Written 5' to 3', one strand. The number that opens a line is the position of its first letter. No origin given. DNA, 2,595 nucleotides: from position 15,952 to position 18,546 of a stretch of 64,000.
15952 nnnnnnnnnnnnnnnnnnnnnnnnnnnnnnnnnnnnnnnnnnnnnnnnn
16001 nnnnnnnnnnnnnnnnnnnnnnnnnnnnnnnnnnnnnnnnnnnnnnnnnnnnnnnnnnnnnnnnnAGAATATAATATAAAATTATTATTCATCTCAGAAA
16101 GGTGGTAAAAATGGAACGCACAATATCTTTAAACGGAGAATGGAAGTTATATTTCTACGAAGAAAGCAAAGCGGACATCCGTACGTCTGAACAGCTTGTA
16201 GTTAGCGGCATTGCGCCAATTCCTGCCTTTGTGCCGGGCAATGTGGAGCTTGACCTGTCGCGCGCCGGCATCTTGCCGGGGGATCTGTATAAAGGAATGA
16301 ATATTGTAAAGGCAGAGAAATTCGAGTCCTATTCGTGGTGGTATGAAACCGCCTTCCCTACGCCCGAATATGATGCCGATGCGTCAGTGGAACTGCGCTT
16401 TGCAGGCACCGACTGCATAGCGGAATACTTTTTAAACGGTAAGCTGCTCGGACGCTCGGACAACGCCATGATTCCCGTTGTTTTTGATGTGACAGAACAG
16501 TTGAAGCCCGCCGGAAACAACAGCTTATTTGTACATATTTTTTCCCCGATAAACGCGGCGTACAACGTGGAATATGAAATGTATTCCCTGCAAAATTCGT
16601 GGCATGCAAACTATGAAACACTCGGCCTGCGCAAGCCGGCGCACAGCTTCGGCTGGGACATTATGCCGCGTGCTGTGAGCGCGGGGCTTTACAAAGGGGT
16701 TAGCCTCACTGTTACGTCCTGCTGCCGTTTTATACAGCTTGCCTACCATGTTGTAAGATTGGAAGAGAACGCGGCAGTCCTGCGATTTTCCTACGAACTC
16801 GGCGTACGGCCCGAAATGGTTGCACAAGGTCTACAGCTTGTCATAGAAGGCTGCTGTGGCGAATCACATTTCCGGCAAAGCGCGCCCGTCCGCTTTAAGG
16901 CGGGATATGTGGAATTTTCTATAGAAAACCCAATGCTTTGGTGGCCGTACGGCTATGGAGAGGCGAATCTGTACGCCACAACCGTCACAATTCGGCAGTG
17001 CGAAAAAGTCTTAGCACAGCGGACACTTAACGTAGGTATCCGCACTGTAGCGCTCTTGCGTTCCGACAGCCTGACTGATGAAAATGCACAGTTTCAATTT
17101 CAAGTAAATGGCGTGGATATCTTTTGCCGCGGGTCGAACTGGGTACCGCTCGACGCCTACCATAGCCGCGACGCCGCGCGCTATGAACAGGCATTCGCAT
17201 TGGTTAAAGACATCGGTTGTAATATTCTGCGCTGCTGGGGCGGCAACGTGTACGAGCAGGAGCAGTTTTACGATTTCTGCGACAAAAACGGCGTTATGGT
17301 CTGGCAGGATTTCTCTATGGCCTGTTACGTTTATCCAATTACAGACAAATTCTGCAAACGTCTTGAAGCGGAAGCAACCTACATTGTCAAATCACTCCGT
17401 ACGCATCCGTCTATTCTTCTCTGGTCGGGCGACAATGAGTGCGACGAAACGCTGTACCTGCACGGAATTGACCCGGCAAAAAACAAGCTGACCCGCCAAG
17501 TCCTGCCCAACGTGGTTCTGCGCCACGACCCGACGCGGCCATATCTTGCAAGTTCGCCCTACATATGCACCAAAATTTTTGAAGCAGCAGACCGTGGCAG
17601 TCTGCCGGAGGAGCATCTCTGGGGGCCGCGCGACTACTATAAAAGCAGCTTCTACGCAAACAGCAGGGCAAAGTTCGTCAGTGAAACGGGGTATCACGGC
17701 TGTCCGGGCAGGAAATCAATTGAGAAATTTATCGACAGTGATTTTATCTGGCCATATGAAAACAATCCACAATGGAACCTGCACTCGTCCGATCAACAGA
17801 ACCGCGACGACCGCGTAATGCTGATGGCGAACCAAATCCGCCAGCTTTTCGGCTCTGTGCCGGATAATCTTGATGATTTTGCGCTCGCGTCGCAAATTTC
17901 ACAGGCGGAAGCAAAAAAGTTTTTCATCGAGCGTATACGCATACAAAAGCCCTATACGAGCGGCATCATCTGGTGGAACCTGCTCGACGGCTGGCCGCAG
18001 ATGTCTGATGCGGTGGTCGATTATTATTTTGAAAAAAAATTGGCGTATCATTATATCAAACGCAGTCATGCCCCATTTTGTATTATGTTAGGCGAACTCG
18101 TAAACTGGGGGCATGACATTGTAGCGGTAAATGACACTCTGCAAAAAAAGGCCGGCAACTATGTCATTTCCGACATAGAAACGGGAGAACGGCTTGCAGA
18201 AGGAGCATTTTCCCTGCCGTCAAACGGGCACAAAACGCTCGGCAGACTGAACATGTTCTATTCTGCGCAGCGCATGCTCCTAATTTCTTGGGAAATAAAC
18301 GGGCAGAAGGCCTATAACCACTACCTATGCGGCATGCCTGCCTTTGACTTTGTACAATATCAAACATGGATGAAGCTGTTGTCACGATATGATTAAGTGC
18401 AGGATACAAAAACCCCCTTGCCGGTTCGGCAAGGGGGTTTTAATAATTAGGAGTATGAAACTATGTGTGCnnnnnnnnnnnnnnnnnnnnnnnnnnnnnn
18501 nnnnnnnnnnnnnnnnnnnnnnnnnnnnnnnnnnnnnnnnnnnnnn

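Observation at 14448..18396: ROK kinase (no zinc-Cys motif), GmhA-like phosphoheptose isomerase and cytoplasmic GH2 in one operon: a possible heptose or mannoside salvage route run in the catabolic direction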

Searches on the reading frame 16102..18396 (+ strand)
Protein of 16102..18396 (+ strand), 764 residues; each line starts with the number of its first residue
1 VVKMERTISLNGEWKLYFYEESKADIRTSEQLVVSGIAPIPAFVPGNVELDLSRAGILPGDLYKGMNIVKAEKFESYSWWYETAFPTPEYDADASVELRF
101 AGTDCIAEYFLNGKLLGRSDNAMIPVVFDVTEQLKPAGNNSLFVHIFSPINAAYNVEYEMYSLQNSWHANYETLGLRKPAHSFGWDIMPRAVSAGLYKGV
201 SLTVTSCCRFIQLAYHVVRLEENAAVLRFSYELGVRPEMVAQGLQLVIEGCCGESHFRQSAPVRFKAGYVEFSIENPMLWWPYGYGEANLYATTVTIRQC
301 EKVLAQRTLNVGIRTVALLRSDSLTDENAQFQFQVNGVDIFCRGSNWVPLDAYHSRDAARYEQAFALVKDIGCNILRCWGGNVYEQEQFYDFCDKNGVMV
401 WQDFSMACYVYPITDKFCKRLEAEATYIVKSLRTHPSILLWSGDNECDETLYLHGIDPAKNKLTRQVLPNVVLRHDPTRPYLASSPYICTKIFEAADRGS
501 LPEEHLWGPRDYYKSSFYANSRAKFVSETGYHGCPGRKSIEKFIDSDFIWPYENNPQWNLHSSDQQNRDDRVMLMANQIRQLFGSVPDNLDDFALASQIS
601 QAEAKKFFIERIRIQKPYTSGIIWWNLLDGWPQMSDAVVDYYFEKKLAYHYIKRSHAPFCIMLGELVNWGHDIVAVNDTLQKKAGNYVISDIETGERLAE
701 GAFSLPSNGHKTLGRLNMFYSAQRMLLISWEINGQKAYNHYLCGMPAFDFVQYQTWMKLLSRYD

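Call 3: search_protein_families(library=pfam, proteins=[window:16102-18396:+])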
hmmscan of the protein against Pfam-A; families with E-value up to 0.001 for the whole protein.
window:16102-18396:+ (764 aa): 4 families
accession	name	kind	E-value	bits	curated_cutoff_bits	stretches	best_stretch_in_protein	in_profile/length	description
PF22666.2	Glyco_hydro_2_N2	-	6.4e-29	101.6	27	1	40-198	12-167/167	Glycosyl hydrolase 2 galactose-binding domain-like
PF02837.24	Glyco_hydro_2_N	-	8.1e-08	32.8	28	1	9-154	3-141/169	Glycosyl hydrolases family 2, sugar binding domain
PF00703.27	Glyco_hydro_2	-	3.3e-06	28.3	23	1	267-314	68-109/109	Glycosyl hydrolases family 2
PF02836.23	Glyco_hydro_2_C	-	0.00013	21.7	21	1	332-480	7-157/302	Glycosyl hydrolases family 2, TIM barrel domain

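Call 4: search_protein_families(library=ncbifam, proteins=[window:16102-18396:+])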
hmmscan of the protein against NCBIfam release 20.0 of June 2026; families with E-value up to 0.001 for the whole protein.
window:16102-18396:+ (764 aa): 11 families
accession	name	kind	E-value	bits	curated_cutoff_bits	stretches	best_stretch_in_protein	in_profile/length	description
NF041463.1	GalB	equivalog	8.5e-18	63.5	900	2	271-488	308-515/869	beta-galactosidase GalB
NF041462.1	GalA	equivalog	4.9e-15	54.7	900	2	270-452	248-410/763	beta-galactosidase GalA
NF049877.1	GlucurArabfur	equivalog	9.4e-14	50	1800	1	273-447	605-770/1400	beta-d-glucuronidase/beta-L-arabinofuranosidase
NF007666.0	PRK10340.1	equivalog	6.9e-13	47.3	1284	1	81-448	113-451/1030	beta-galactosidase subunit alpha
NF050095.1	BetGlucuronLacZ4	equivalog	1.7e-12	46.3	950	1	269-485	235-439/666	beta-glucuronidase LacZ4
NF052611.1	beta_gal_Bga2A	equivalog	4.4e-12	44.8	999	1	4-154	34-189/1007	beta-galactosidase, LacZ type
NF007074.0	PRK09525.1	subfamily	6.3e-12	44.1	1221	1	6-448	51-464/1027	beta-galactosidase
NF049891.1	Bet1-4galacdseBT4156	equivalog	2.1e-10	39.2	1700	1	287-447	262-408/946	exo-beta-1,4-galactosidase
NF007538.0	PRK10150.1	equivalog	8e-09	34.3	544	1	79-406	67-361/607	beta-glucuronidase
NF041100.1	betagal_LacZ_Ttogales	equivalog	2.1e-07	29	2000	1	7-164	37-194/1090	beta-galactosidase LacZ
NF049890.1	Bet1-4galacdseBT4151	equivalog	5.7e-06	24.5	1500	0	271-378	282-380/952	exo-beta-1,4-galactosidase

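Call 11: search_solved_structures(query=window:16102-18396:+, show_alignments=2)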
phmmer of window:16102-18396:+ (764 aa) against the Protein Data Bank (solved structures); distinct sequences matched with E-value up to 0.001: 52.
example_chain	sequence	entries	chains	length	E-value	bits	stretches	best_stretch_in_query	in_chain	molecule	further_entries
9nfe_A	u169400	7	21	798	2.5e-176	591.7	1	9-763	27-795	Glycoside hydrolase family 2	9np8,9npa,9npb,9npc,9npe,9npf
9np9_A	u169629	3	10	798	6.4e-176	590.4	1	9-763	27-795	Glycoside hydrolase family 2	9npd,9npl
9npn_A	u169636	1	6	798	1.6e-175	589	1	9-763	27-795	Glycoside hydrolase family 2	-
5n6u_A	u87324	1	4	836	3.6e-93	316.7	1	42-718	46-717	Beta-mannosidase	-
2vjx_A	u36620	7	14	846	9.4e-86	292.2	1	40-662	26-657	BETA-MANNOSIDASE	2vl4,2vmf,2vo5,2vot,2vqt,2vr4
2je8_A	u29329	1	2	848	9.4e-86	292.2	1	40-662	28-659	BETA-MANNOSIDASE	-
7op6_A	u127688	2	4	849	9.4e-86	292.2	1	40-662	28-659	Beta-mannosidase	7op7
2wbk_A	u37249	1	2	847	2.4e-85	290.9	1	40-662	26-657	BETA-MANNOSIDASE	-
2vqu_A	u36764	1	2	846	5.7e-84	286.3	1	40-662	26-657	BETA-MANNOSIDASE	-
6bye_A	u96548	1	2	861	5.3e-73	250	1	36-661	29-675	Beta-mannosidase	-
6byc_A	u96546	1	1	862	5.3e-73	250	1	36-661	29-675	Beta-mannosidase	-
6byi_A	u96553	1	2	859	2.4e-72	247.9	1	36-661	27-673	Beta-mannosidase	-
6byg_A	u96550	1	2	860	3.5e-72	247.3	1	36-661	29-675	Beta-mannosidase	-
6ddt_A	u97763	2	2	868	8.5e-64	219.6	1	36-660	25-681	Beta-mannosidase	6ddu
4cvu_A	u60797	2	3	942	3.1e-29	105.3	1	268-460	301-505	BETA-MANNOSIDASE | BETA-MANNOSIDASE GH2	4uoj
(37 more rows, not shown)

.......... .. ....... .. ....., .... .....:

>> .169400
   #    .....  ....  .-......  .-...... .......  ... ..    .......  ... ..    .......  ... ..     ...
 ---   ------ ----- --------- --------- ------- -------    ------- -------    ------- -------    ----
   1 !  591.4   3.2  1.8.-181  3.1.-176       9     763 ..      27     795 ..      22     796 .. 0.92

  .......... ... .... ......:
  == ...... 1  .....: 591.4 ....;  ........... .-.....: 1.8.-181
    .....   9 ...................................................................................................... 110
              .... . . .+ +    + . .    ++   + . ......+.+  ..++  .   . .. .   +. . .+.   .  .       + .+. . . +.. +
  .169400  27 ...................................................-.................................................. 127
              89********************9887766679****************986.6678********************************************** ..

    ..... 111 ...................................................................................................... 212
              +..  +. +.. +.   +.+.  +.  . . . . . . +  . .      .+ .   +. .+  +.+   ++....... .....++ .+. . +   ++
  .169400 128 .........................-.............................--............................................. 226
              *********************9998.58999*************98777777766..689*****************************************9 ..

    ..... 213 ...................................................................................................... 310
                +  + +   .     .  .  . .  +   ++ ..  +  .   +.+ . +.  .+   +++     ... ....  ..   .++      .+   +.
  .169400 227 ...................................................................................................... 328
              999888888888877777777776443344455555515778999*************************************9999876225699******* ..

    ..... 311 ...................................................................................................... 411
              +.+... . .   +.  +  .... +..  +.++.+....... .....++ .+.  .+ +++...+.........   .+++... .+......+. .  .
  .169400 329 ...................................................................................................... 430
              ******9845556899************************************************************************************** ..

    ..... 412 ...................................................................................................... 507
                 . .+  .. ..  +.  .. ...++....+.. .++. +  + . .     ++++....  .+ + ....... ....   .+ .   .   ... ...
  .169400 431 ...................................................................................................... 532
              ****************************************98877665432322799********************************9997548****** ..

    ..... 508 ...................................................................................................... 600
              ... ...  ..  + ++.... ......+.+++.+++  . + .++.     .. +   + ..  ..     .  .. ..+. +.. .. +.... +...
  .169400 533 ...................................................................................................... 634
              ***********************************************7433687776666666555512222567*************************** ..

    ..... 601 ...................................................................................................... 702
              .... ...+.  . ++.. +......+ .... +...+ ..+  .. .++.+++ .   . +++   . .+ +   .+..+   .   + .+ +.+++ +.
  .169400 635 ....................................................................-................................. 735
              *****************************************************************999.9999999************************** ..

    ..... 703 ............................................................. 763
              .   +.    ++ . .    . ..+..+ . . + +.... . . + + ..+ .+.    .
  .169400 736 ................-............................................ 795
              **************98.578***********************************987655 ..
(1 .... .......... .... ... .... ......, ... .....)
